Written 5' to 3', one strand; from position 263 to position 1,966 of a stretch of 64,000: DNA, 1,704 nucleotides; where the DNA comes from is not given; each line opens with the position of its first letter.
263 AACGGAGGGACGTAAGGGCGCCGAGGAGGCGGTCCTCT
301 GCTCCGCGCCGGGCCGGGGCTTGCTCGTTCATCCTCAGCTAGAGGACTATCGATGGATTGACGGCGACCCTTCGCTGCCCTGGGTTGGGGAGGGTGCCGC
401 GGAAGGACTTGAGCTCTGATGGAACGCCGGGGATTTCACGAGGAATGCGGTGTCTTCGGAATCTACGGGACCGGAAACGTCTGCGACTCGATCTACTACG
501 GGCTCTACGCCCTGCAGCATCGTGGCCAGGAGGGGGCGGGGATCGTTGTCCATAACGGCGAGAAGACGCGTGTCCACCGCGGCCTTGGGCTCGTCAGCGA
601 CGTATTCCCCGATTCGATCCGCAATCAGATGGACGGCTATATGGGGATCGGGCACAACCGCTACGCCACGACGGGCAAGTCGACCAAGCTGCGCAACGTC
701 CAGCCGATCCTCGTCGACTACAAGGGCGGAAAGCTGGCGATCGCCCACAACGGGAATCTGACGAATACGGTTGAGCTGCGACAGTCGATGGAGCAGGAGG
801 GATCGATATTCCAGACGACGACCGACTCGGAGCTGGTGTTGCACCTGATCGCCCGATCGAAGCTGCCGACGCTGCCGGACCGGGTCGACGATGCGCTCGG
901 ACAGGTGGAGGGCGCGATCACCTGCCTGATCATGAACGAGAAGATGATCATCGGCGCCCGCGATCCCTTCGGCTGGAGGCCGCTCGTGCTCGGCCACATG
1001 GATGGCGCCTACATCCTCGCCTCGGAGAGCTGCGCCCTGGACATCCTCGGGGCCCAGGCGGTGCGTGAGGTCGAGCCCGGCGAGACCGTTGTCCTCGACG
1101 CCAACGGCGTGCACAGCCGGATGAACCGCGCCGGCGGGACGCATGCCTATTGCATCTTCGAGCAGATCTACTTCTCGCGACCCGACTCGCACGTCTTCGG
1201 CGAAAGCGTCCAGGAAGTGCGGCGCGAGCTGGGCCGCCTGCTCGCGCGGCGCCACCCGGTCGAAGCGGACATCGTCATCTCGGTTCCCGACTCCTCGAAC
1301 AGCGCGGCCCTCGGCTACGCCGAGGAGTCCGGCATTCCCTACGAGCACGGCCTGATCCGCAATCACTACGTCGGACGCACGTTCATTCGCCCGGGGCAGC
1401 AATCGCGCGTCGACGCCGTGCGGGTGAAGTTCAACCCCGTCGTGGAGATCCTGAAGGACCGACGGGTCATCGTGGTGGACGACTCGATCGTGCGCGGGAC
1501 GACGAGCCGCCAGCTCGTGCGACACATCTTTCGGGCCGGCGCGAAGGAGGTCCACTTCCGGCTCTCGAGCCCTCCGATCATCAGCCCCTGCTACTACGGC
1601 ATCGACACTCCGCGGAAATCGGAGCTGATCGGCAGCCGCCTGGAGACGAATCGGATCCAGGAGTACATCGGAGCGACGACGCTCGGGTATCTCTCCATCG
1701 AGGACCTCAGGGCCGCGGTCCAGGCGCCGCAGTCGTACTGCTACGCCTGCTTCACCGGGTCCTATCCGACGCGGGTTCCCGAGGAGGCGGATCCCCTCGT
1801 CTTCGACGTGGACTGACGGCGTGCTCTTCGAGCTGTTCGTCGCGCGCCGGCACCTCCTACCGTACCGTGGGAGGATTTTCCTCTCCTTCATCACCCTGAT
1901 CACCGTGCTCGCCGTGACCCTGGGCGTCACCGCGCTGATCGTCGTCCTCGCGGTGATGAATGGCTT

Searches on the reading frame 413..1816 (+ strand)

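Call 52: search_protein_families(library=pfam, proteins=[window:413-1816:+], max_evalue=0.001)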
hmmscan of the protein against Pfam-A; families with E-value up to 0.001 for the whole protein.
window:413-1816:+ (467 aa): 4 families
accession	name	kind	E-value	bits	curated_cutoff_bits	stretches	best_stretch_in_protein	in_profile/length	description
PF13522.11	GATase_6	-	1.8e-18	67.3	27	1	74-205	9-130/130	Glutamine amidotransferase domain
PF13537.11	GATase_7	-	4.2e-18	66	25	1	94-209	11-121/123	Glutamine amidotransferase domain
PF13230.11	GATase_4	-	9.2e-05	21.9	23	1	73-145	69-136/272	Glutamine amidotransferases class-II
PF00156.33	Pribosyltran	-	0.00031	20.5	26.3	1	342-382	80-120/158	Phosphoribosyl transferase domain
